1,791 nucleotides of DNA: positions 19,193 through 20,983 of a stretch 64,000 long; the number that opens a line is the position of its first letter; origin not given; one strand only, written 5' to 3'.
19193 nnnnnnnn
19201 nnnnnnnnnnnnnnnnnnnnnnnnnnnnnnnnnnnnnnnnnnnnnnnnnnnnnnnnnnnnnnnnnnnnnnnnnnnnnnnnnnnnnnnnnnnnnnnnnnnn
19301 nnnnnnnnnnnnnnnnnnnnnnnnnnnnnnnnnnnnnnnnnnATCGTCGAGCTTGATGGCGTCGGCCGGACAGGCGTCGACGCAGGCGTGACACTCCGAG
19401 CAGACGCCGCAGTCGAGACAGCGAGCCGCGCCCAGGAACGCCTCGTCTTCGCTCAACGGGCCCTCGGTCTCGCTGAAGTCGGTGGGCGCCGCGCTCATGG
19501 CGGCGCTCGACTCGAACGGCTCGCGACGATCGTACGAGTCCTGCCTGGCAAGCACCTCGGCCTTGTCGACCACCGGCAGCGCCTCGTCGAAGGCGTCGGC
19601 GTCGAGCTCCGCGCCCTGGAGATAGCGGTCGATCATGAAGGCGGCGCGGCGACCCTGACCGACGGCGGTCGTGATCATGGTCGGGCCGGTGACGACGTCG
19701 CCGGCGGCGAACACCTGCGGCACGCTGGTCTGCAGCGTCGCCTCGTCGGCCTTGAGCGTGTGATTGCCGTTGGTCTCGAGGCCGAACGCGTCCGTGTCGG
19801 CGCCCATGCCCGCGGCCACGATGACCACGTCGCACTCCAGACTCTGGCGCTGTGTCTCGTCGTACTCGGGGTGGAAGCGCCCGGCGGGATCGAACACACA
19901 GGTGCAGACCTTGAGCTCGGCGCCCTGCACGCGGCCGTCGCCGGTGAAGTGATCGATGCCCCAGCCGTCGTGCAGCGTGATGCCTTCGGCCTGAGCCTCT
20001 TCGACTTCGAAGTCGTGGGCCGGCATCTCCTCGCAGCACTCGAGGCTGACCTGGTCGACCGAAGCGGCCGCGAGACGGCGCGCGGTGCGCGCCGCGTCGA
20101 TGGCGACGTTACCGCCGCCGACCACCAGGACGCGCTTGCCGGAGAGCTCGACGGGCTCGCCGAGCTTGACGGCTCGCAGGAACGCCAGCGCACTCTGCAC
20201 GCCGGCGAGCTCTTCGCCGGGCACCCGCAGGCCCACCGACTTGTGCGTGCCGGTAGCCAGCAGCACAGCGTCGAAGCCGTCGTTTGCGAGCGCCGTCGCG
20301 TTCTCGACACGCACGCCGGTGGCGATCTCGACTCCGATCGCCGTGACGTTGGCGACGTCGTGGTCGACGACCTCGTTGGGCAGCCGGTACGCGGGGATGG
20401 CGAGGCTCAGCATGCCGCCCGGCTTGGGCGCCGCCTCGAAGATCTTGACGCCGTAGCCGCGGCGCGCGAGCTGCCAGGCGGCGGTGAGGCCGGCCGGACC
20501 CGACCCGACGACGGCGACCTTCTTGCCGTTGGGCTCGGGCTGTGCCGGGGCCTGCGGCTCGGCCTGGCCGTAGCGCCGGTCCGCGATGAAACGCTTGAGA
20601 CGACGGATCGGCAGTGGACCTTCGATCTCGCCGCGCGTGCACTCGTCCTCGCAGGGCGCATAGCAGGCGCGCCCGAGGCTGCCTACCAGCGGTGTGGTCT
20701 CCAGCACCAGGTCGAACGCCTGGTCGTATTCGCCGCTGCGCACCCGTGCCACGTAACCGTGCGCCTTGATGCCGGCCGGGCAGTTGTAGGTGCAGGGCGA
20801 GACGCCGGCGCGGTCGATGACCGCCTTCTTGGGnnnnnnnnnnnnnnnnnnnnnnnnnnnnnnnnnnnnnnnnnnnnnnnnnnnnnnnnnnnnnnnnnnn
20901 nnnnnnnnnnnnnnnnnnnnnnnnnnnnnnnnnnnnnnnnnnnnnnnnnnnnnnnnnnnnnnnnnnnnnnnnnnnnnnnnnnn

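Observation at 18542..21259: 905-aa HdrA with an inserted GltD-like NAD(P)H/FAD module (HdrL-type fusion)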

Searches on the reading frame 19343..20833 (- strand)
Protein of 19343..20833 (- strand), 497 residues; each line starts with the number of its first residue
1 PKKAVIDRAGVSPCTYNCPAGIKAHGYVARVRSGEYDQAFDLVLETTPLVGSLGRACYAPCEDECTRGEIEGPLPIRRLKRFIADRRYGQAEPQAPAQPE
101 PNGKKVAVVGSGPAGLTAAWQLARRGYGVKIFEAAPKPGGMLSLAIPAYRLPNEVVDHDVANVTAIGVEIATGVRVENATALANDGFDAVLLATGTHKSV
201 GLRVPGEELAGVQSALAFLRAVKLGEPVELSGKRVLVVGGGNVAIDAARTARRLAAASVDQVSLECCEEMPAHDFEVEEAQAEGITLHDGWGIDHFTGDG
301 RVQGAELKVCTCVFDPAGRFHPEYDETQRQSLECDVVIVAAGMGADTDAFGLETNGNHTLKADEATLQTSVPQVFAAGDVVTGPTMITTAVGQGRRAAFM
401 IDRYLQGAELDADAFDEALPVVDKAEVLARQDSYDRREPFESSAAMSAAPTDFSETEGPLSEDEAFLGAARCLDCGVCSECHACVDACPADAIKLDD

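Call 26: search_solved_structures(query=window:19343-20833:-, max_evalue=1e-30, show_alignments=5)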
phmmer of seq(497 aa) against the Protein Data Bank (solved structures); distinct sequences matched with E-value up to 1e-30: 9.
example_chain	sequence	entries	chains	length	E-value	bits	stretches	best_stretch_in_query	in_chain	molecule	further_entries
9bov_A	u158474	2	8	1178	1.6e-91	310.7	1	12-481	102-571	Molybdopterin oxidoreductase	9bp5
9n5u_A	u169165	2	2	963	1.6e-83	284.3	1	11-408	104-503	NfnA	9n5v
8oh5_C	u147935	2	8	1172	2.3e-80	273.9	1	12-483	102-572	Formate dehydrogenase-O, major subunit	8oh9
4ylf_B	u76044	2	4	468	6.7e-62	213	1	11-407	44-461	Dihydropyrimidine dehydrogenase subunit A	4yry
5jca_L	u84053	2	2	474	3.5e-53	184.2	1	11-406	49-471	NADH-dependent Ferredoxin:NADP Oxidoreductase (NfnI) subunit alpha | NADH-dependent Ferredoxin:NADP Oxidoreductase subunit alpha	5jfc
5vj7_A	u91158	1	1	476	1.2e-49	172.6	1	11-406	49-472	Oxidoreductase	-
7mfm_I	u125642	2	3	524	7.2e-45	156.8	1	13-262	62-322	Glutamate synthase (NADPH) small chain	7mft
6s6s_G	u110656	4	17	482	1.8e-43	152.3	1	8-406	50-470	Glutamate synthase [NADPH] small chain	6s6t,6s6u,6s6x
2vdc_G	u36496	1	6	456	2.1e-43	152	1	8-406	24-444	GLUTAMATE SYNTHASE [NADPH] SMALL CHAIN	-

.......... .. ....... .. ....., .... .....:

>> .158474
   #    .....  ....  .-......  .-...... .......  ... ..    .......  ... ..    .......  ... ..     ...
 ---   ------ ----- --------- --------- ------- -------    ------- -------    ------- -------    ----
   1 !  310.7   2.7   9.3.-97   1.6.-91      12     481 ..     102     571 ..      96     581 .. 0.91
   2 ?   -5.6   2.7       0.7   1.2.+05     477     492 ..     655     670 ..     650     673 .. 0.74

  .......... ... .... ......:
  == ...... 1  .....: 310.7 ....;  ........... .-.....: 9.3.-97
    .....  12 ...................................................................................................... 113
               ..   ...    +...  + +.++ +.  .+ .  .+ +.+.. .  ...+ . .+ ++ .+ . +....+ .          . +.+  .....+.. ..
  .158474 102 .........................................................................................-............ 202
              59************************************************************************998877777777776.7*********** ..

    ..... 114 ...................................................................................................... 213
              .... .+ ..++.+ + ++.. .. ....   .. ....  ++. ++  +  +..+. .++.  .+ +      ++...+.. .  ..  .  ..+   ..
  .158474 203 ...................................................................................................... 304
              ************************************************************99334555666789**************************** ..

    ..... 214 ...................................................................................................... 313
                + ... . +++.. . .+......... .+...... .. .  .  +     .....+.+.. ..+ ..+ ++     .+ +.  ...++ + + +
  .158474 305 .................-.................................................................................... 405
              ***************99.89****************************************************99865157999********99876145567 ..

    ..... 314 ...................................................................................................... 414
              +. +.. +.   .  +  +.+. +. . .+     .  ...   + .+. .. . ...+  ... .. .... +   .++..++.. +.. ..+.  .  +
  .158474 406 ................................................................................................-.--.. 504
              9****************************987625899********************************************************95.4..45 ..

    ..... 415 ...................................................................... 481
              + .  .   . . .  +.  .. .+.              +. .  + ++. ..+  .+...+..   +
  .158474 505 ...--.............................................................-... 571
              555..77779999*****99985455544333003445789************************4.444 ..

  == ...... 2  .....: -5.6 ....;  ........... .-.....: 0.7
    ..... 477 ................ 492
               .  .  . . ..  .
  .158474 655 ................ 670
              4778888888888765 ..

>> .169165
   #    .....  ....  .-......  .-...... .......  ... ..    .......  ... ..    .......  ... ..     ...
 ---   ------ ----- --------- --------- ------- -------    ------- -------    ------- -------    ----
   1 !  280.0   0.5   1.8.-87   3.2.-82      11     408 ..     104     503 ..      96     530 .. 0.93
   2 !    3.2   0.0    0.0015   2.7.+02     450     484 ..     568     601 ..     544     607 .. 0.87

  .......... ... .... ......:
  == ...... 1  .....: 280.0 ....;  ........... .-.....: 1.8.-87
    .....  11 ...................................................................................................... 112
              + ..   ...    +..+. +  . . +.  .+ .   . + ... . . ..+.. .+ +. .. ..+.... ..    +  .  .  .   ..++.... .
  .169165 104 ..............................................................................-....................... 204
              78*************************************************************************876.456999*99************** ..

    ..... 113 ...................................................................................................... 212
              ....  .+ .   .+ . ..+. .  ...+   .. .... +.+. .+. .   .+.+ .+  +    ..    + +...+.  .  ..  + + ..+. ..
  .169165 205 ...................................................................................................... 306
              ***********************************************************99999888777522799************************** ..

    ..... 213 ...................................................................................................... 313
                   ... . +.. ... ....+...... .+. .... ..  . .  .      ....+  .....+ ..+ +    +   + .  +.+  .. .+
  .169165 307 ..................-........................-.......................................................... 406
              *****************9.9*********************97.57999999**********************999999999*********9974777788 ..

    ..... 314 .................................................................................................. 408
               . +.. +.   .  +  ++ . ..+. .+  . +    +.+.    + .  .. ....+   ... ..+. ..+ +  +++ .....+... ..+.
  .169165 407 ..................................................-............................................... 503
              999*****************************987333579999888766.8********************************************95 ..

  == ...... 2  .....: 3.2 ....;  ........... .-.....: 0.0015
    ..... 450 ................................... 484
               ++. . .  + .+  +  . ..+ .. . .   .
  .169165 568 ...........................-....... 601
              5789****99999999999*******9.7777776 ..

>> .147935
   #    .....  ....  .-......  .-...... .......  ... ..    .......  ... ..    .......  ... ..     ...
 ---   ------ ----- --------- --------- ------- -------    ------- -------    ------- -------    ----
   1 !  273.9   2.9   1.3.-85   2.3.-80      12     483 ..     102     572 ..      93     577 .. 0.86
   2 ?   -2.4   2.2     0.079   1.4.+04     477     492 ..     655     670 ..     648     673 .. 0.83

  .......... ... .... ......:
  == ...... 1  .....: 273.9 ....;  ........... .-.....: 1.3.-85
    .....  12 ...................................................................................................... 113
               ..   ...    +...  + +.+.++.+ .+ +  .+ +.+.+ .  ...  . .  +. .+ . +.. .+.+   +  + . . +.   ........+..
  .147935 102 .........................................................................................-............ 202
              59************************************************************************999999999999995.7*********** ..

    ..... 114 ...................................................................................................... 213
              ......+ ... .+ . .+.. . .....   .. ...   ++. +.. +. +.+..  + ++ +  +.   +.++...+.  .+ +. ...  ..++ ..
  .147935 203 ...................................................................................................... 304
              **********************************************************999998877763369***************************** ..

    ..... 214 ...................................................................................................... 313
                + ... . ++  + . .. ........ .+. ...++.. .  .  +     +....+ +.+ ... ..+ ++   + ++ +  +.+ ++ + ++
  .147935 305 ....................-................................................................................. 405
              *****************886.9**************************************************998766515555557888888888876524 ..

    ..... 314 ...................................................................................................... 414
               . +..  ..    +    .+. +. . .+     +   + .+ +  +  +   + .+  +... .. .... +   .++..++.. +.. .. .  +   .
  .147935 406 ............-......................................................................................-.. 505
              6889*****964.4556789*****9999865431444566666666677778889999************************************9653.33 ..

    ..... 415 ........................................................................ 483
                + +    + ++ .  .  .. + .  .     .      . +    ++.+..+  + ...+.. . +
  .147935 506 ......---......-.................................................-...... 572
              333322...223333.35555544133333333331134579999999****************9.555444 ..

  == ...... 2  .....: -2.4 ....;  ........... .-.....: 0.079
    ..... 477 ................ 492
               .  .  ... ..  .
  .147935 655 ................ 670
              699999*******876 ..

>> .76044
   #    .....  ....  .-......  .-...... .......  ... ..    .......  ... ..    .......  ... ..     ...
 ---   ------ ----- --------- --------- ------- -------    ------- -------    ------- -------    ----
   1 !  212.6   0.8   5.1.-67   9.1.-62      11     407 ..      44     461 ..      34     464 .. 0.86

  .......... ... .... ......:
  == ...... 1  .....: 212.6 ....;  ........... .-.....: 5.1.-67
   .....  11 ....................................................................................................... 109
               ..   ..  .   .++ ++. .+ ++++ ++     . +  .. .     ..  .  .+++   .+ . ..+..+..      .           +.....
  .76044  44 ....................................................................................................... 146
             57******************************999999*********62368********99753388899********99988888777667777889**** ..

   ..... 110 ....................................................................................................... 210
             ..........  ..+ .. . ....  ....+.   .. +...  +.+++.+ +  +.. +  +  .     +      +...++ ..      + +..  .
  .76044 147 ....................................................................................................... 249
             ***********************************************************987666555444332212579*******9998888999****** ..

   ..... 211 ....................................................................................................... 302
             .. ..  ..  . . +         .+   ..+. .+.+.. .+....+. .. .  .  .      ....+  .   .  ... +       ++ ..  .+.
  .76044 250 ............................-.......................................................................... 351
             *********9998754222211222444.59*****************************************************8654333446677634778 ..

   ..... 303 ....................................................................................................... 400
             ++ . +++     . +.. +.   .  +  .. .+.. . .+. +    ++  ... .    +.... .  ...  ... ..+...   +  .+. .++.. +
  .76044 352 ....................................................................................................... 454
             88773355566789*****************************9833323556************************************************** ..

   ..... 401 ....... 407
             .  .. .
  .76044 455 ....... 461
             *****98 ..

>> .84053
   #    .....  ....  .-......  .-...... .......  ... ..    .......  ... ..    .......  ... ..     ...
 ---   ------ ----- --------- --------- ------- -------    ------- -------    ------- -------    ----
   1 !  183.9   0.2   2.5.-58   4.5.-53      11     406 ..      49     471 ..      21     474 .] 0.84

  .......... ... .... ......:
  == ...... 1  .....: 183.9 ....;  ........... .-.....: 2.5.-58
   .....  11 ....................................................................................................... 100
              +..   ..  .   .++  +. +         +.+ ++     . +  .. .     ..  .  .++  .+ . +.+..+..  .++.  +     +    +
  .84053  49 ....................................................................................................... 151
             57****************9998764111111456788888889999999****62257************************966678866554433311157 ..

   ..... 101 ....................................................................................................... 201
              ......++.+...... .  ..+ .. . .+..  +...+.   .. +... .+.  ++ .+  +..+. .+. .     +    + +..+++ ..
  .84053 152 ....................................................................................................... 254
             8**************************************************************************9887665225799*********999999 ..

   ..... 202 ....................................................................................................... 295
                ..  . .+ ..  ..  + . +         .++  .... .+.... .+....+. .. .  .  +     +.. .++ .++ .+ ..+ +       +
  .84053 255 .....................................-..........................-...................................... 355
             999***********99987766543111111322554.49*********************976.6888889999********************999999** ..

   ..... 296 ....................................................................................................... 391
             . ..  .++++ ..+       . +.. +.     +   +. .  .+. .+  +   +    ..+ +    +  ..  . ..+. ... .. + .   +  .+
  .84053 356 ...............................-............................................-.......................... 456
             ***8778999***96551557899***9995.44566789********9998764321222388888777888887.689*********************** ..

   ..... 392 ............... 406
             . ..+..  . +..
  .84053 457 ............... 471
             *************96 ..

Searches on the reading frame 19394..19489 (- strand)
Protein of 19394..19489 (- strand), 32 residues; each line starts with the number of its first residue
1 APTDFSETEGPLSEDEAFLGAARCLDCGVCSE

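Call 54: search_solved_structures(query=window:19394-19489:-, max_evalue=10, show_alignments=5)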
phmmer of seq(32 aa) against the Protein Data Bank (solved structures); distinct sequences matched with E-value up to 10: 5.
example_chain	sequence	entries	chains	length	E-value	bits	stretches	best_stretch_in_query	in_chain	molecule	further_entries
1fdn_A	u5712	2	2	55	0.35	14.4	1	14-31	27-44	FERREDOXIN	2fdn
7mfm_I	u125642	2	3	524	0.79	13.3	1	4-29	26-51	Glutamate synthase (NADPH) small chain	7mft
9bov_A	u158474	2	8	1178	1.5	12.5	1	4-29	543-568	Molybdopterin oxidoreductase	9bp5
1fca_A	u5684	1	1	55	4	11.2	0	19-31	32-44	FERREDOXIN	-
8rja_F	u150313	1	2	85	5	10.9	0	13-31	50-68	NAD(P)H-quinone oxidoreductase subunit I, chloroplastic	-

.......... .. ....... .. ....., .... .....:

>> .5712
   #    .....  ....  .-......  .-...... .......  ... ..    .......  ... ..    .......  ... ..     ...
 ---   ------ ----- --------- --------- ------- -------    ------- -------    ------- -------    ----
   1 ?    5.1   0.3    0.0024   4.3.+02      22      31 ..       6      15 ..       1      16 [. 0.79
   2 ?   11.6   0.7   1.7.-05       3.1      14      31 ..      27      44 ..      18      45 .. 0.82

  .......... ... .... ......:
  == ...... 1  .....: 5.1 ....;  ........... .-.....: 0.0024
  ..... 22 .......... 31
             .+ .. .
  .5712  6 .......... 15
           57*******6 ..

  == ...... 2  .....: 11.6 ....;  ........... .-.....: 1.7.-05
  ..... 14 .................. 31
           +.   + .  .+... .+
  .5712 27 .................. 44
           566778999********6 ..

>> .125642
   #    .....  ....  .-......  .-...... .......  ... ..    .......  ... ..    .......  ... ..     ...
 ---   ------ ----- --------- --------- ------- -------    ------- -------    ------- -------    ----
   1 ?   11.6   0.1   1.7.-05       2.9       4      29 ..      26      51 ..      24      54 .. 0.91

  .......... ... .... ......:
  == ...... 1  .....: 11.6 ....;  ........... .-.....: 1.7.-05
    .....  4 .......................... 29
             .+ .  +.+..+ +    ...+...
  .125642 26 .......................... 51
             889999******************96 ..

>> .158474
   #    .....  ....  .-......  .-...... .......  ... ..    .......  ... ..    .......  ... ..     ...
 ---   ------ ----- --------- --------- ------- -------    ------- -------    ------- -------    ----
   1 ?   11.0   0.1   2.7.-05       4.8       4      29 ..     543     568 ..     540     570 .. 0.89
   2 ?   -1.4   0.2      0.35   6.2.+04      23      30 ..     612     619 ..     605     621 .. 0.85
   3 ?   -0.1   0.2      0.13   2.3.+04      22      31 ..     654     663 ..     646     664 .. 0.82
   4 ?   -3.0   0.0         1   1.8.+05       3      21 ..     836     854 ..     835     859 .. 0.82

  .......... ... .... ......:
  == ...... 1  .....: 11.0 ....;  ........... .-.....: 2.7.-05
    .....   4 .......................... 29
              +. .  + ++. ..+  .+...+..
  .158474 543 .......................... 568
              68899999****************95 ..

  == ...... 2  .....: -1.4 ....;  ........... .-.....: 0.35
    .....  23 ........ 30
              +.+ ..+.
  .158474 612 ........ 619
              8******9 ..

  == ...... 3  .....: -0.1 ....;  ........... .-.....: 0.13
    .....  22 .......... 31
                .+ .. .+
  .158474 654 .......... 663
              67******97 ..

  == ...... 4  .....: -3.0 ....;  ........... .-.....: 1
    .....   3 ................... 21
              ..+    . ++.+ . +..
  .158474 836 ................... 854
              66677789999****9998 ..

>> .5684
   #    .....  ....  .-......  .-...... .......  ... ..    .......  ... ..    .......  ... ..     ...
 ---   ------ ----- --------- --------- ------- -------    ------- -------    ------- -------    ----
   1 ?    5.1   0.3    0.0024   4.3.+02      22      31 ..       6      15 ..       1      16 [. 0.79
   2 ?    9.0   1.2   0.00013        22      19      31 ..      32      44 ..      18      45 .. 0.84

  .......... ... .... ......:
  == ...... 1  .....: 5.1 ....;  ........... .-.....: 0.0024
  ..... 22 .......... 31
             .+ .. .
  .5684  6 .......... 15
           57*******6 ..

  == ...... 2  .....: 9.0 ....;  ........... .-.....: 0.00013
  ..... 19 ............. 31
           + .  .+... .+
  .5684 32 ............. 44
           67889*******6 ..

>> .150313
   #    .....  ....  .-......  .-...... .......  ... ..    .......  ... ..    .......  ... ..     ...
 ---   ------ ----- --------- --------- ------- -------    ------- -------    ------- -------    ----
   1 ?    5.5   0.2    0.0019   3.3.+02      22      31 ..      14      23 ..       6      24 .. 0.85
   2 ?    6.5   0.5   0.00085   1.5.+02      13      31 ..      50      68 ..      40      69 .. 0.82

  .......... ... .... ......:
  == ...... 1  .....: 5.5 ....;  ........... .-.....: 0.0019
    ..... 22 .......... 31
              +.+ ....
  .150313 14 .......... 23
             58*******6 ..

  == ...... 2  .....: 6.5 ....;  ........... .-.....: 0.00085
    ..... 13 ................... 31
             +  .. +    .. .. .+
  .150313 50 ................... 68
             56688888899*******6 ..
